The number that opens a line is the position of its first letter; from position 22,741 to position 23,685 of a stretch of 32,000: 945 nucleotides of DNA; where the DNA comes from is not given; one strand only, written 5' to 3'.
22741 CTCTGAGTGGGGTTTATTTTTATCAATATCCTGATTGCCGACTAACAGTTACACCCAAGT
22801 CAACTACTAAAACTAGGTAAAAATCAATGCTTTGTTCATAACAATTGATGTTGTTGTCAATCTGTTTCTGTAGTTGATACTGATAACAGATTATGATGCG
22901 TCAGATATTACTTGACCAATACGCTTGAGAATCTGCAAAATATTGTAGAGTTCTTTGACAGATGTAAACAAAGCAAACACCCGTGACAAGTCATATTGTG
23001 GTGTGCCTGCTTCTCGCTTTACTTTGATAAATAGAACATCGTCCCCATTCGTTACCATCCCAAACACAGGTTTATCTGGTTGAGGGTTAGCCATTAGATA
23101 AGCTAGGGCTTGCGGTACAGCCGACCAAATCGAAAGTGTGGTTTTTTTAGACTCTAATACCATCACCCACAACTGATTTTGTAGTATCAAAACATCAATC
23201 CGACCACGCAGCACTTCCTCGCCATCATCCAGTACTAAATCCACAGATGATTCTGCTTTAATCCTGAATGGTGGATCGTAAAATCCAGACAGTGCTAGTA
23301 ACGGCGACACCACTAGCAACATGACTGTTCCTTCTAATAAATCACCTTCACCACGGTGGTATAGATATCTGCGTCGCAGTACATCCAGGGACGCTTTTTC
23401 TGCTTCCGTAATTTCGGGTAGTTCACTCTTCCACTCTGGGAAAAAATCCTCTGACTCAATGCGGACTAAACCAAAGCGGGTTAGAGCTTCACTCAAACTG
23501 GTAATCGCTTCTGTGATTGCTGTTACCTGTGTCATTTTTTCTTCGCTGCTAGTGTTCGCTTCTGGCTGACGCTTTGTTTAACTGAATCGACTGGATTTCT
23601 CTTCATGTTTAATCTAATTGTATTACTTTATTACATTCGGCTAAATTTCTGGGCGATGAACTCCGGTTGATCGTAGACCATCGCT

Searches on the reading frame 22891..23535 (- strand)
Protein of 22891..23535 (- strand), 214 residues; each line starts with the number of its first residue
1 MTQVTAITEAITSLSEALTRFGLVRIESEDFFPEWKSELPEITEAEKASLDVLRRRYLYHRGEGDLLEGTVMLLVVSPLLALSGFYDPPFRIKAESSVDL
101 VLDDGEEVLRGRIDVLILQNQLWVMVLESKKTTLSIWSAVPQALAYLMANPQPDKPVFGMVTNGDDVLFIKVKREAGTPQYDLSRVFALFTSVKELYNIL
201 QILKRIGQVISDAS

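Call 34: search_protein_families(library=pfam, proteins=[window:22891-23535:-], max_evalue=0.001)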
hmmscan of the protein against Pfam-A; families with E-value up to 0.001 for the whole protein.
window:22891-23535:- (214 aa): 2 families
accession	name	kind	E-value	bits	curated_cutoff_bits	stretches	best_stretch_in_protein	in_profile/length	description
PF04313.20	HSDR_N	-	1.5e-07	31.9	25.1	1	83-175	72-195/198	Type I restriction enzyme R protein N terminus (HSDR_N)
PF13588.12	HSDR_N_2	-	0.00036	21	25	1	109-177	35-101/110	Type I restriction enzyme R protein N terminus (HSDR_N)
